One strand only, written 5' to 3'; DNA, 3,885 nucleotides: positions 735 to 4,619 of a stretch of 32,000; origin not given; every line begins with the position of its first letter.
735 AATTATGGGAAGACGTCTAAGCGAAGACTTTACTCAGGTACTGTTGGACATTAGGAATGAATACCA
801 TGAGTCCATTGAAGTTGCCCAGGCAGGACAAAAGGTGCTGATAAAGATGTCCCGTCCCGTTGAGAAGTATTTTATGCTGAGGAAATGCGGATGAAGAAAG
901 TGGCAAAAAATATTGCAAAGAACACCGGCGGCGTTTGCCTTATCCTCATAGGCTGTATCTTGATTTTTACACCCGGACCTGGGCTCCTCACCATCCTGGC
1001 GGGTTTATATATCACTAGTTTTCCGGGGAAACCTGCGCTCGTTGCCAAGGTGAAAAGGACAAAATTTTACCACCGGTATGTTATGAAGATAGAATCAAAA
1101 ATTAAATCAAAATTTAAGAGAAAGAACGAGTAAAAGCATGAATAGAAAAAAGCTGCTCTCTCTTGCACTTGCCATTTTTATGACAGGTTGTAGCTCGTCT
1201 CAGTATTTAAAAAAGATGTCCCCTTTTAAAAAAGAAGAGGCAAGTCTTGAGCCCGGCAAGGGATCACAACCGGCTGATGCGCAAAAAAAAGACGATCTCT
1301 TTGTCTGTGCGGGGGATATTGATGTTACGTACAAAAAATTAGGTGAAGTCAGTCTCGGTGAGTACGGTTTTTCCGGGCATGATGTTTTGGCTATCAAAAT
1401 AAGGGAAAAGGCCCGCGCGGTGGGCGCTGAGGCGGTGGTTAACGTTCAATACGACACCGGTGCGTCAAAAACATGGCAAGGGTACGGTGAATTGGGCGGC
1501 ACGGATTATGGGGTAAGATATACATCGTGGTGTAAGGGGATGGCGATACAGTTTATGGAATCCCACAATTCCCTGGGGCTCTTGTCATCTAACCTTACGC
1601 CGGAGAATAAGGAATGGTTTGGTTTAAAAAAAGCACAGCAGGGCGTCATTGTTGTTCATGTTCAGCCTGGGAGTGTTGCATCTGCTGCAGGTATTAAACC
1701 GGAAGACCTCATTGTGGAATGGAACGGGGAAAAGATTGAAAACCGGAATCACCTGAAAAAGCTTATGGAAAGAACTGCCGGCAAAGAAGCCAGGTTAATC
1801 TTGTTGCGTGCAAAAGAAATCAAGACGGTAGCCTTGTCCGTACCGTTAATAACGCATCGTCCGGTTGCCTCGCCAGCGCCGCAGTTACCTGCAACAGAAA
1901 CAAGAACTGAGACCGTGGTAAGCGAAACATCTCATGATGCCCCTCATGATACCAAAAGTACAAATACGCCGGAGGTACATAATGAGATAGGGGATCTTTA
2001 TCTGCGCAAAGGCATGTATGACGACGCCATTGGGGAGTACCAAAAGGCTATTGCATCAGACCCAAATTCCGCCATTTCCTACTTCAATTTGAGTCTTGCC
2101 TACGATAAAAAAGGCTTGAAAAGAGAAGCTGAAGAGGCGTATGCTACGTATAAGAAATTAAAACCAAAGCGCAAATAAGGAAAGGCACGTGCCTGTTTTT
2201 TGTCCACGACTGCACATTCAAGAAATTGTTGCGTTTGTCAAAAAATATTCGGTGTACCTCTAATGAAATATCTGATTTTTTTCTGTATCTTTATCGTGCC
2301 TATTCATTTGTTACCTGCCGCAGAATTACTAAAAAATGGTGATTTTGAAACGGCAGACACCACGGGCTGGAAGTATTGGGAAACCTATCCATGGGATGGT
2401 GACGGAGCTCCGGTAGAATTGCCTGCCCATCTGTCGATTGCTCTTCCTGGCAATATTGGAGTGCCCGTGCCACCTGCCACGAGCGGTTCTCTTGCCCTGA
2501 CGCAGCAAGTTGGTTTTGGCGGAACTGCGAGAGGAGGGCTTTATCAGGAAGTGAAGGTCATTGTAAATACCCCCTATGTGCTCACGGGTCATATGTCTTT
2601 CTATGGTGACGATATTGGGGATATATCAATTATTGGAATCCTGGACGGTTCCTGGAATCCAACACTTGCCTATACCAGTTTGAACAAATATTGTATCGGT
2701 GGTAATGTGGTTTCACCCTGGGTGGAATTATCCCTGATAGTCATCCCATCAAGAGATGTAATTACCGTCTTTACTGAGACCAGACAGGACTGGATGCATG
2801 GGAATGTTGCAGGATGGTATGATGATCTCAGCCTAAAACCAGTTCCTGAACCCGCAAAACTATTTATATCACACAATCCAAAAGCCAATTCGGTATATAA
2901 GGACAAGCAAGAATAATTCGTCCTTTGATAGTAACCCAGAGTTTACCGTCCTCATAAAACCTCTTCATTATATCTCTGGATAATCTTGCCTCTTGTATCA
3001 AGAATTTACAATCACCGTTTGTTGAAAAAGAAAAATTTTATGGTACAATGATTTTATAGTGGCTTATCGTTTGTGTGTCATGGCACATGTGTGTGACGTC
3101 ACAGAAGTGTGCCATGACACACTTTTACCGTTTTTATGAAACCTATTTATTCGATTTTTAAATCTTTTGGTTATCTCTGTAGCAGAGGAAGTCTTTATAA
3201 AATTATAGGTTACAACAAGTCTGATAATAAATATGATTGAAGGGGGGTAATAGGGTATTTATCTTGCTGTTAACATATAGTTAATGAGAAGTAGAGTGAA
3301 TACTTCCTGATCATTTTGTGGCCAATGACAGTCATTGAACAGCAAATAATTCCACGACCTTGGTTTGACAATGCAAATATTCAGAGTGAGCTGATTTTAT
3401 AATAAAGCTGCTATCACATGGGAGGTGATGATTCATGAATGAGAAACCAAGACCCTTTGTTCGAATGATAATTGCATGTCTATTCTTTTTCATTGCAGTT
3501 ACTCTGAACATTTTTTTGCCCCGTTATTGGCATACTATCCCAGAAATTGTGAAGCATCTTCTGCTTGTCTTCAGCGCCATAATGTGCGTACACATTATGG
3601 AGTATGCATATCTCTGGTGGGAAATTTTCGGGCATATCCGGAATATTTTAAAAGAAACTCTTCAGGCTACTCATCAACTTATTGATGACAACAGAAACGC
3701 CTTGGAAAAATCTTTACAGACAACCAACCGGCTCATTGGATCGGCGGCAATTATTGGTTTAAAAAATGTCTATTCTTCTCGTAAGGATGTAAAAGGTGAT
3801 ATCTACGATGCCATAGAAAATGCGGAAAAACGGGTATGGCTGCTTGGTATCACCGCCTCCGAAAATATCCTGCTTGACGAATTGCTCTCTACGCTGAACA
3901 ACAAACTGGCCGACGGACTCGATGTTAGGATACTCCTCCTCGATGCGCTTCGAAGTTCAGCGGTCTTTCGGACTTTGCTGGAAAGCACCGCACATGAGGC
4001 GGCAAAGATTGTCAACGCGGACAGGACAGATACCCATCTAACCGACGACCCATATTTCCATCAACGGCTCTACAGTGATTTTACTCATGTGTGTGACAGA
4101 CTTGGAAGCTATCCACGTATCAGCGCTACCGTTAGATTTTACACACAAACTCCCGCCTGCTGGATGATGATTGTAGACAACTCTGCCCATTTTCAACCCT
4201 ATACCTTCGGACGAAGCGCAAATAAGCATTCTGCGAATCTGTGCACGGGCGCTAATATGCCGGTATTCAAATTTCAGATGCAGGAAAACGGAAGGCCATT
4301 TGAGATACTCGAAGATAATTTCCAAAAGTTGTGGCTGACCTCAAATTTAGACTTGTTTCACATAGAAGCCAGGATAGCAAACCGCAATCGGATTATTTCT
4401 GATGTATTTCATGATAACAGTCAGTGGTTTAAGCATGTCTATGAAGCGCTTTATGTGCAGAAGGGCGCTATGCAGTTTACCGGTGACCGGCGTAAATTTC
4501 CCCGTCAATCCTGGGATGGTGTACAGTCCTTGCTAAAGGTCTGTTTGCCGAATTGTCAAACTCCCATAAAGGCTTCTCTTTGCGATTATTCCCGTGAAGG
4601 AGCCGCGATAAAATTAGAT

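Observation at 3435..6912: PilZ-domain membrane protein apparently co-transcribed with an orphan Amt-histidine kinase ammonium sensor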

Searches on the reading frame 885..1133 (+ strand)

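Call 29: search_protein_families(library=pfam, proteins=[window:885-1133:+], max_evalue=0.001)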
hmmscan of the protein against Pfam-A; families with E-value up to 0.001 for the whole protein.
window:885-1133:+ (82 aa): 1 family
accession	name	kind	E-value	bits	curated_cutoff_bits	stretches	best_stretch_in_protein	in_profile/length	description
PF09656.15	PGPGW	-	2.3e-08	33.9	23.3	1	16-46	8-38/53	Putative transmembrane protein (PGPGW)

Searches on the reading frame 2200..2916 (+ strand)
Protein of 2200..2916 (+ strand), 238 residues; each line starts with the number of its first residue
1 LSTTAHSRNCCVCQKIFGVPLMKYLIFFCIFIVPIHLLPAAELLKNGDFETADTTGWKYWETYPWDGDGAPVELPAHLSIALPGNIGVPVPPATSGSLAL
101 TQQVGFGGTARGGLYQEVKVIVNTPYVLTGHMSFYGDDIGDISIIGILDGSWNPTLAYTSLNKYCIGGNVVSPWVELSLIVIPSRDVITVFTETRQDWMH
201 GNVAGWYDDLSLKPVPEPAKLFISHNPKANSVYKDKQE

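Call 3: search_protein_families(library=pfam, proteins=[window:2200-2916:+], max_evalue=1)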
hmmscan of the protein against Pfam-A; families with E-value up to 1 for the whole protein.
window:2200-2916:+ (238 aa): 1 family
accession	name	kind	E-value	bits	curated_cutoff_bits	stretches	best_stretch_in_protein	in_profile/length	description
PF02018.23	CBM_4_9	-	0.19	12.5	25.9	1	42-62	2-22/136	Carbohydrate binding domain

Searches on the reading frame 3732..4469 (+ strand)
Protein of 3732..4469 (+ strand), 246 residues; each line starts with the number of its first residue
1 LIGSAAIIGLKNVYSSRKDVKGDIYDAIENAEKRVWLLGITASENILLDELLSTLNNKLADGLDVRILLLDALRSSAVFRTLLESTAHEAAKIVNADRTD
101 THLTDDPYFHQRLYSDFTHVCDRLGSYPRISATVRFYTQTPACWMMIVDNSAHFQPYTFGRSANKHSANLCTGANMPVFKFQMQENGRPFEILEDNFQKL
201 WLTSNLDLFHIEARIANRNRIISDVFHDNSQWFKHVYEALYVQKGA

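Call 70: search_protein_representatives(protein=window:3732-4469:+)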
Query: 246 residues. Proteins with E-value up to 0.001 (for the whole library): 268; up to 1e-10: 155; up to 1e-30: 99. The best 150 are listed.
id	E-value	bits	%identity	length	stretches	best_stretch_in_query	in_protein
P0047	4.7e-107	373.2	68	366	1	1-245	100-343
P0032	1.2e-104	365.3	66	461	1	1-244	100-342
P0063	1.7e-68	247.1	48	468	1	2-240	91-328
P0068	9.5e-67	241.3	48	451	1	2-242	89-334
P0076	1.0e-65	237.9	48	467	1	2-243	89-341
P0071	1.1e-64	234.6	49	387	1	6-242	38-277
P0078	2.9e-63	229.9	48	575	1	2-245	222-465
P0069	3.2e-63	229.7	48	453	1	2-241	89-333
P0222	3.1e-62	226.5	45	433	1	1-244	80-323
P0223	5.0e-61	222.6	45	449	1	2-243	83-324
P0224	6.6e-60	218.9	60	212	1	65-243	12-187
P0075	1.3e-58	214.7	44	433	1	1-245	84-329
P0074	2.7e-57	210.4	45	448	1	4-242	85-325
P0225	5.5e-56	206.1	45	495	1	1-243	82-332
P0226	1.8e-55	204.4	41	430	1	4-244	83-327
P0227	7.7e-55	202.3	44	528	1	2-241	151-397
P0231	5.6e-54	199.5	44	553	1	2-241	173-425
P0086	2.3e-51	191.0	48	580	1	9-240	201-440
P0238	7.1e-51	189.4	42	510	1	1-245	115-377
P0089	2.0e-46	174.8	43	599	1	8-242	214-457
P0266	1.1e-41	159.3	40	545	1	3-243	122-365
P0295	1.0e-32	129.9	39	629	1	18-241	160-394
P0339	1.3e-16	77.2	26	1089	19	158-211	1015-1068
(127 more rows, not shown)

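Call 71: search_protein_families(library=pfam, proteins=[P0227, P0231, P0295, P0339, P0238, P0266], max_evalue=0.01)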
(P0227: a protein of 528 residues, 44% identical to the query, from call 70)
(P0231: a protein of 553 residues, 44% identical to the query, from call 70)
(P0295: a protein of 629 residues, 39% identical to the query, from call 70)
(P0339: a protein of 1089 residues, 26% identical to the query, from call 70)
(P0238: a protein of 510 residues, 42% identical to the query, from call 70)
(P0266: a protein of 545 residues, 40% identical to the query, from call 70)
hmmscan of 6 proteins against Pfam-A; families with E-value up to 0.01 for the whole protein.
P0227 (528 aa): 0 families

P0231 (553 aa): 1 family
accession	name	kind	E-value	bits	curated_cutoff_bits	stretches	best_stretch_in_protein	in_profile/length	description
PF07238.19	PilZ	-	0.00031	21.5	22.5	1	436-506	1-63/102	PilZ domain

P0295 (629 aa): 1 family
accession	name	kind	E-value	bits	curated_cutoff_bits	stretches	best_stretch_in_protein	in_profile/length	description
PF07238.19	PilZ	-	0.0033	18.2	22.5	0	403-514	1-84/102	PilZ domain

P0339 (1089 aa): 1 family
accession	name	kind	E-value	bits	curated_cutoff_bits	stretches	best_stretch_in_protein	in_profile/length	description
PF04613.19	LpxD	-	2.6e-17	62.8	30.8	0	11-44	26-59/70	UDP-3-O-[3-hydroxymyristoyl] glucosamine N-acyltransferase, LpxD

P0238 (510 aa): 1 family
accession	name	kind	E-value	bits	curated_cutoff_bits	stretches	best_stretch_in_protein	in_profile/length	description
PF07238.19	PilZ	-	0.0065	17.2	22.5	0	399-461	3-55/102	PilZ domain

P0266 (545 aa): 0 families

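Call 72: predict_structure(alignment_id=A3)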
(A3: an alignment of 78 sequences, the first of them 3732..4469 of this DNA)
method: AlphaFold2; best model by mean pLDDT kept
length: 246 residues; sequences in the alignment: 78
mean_pLDDT: 91.7   pTM: 0.89
mean pLDDT of the five models: 91.7, 91.7, 90.6, 89.5, 89.1
residues with pLDDT >= 90: 190; 70-90: 45; 50-70: 10; < 50: 1
segments of 3 or more residues with pLDDT < 50: none
pLDDT, mean of each block of 10 residues (from residue 1): 84 94 97 96 86 97 97 95 92 93 88 94 96 93 95 92 68 85 93 97 97 97 97 94 66
secondary structure, 60 per line:
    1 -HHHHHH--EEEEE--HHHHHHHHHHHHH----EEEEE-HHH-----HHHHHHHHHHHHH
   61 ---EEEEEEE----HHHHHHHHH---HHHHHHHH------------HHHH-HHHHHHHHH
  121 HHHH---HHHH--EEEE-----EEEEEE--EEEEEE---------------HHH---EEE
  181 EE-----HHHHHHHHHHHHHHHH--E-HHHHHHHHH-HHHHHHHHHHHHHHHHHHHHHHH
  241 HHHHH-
elements in order: H2-7 E10-14 H17-29 E34-38 H48-60 E64-70 H75-83 H87-94 H107-110 H112-124 H128-131 E134-137 E143-148 E151-156 E178-182 H188-203 H208-216 H218-245

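Call 74: fold_search(model_id=the predicted structure, library=pdb)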
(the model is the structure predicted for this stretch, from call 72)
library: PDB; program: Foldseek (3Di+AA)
matches with E <= 10: 569; with E <= 0.001: 76
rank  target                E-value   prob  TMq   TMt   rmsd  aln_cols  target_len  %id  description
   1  5qhm                  3.3e-06  1.00  0.41  0.58   5.5       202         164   14  PanDDA analysis group deposition of models with modelled events (e.g. bound ligands) -- Crystal Structure of human FAM83 (released 2018-12-19)
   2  5box_A                1.6e-05  1.00  0.42  0.40   6.0       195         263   11  Structure of TrmBL2, an archaeal chromatin protein, shows a novel mode of DNA binding. (released 2015-09-02)
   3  5lzk_A                1.6e-05  1.00  0.41  0.58   5.3       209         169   13  Structure of the domain of unknown function DUF1669 from human FAM83B (released 2016-10-26)
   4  5bpd_C                2.3e-05  1.00  0.41  0.39   5.1       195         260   11  Structure of TrmBL2, an archaeal chromatin protein, shows a novel mode of DNA binding. (released 2015-09-02)
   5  5bpi_C                2.4e-05  1.00  0.41  0.40   4.9       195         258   11  Structure of TrmBL2, an archaeal chromatin protein, shows a novel mode of DNA binding. (released 2015-09-02)
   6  9fj0                  2.7e-05  1.00  0.42  0.30   6.7       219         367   12  Structure of the F13 protein (mutant G277C) of Vaccinia virus (released 2025-03-12)
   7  5bpi_D                3.2e-05  1.00  0.40  0.39   9.2       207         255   11  Structure of TrmBL2, an archaeal chromatin protein, shows a novel mode of DNA binding. (released 2015-09-02)
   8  5bpd_D                5.1e-05  1.00  0.41  0.39   7.2       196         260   12  Structure of TrmBL2, an archaeal chromatin protein, shows a novel mode of DNA binding. (released 2015-09-02)
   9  7svp_A                5.1e-05  1.00  0.41  0.19   8.3       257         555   12  Structure of compound 34 bound to human Phospholipase D2 catalytic domain (released 2023-01-25)
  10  3hsi_B                5.7e-05  1.00  0.39  0.23  10.0       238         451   12  Crystal structure of phosphatidylserine synthase Haemophilus influenzae Rd KW20 (released 2009-06-30)
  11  7wu1_B                5.7e-05  1.00  0.35  0.18   8.3       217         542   12  Crystal structure of phospholipase D from Moritella sp. JT01 (released 2023-02-08)
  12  8yr6                  6.8e-05  1.00  0.44  0.26   9.2       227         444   11  Crystal structure of E. coli phosphatidylserine synthase complexed with 16:0/16:0 CDP-DG (released 2024-11-20)
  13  7wu1_A                6.8e-05  1.00  0.36  0.18   8.5       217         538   12  Crystal structure of phospholipase D from Moritella sp. JT01 (released 2023-02-08)
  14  9fhs                  7.6e-05  1.00  0.41  0.29   6.8       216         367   11  Structure of the F13 protein of Vaccinia virus (F432 crystal form) (released 2025-03-12)
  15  7e0m_A                8.1e-05  1.00  0.37  0.25   7.7       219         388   10  Crystal structure of phospholipase D (released 2021-12-22)
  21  4urj_B                1.1e-04  1.00  0.43  0.57   4.8       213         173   13  Crystal structure of human BJ-TSA-9 (released 2014-10-01)
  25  4urj_A                1.3e-04  1.00  0.41  0.57   5.8       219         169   12  Crystal structure of human BJ-TSA-9 (released 2014-10-01)
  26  4urj_D                1.3e-04  1.00  0.42  0.57   4.7       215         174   13  Crystal structure of human BJ-TSA-9 (released 2014-10-01)
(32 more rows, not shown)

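Call 80: search_solved_structures(query=A3, max_evalue=10, show_alignments=4)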
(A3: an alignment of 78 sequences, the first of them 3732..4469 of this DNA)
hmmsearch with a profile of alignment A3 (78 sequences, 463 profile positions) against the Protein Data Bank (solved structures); distinct sequences matched with E-value up to 10: 1.
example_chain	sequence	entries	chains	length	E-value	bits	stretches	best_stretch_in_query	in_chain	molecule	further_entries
6dlm_B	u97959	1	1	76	0.59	12.2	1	318-376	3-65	DHD127_B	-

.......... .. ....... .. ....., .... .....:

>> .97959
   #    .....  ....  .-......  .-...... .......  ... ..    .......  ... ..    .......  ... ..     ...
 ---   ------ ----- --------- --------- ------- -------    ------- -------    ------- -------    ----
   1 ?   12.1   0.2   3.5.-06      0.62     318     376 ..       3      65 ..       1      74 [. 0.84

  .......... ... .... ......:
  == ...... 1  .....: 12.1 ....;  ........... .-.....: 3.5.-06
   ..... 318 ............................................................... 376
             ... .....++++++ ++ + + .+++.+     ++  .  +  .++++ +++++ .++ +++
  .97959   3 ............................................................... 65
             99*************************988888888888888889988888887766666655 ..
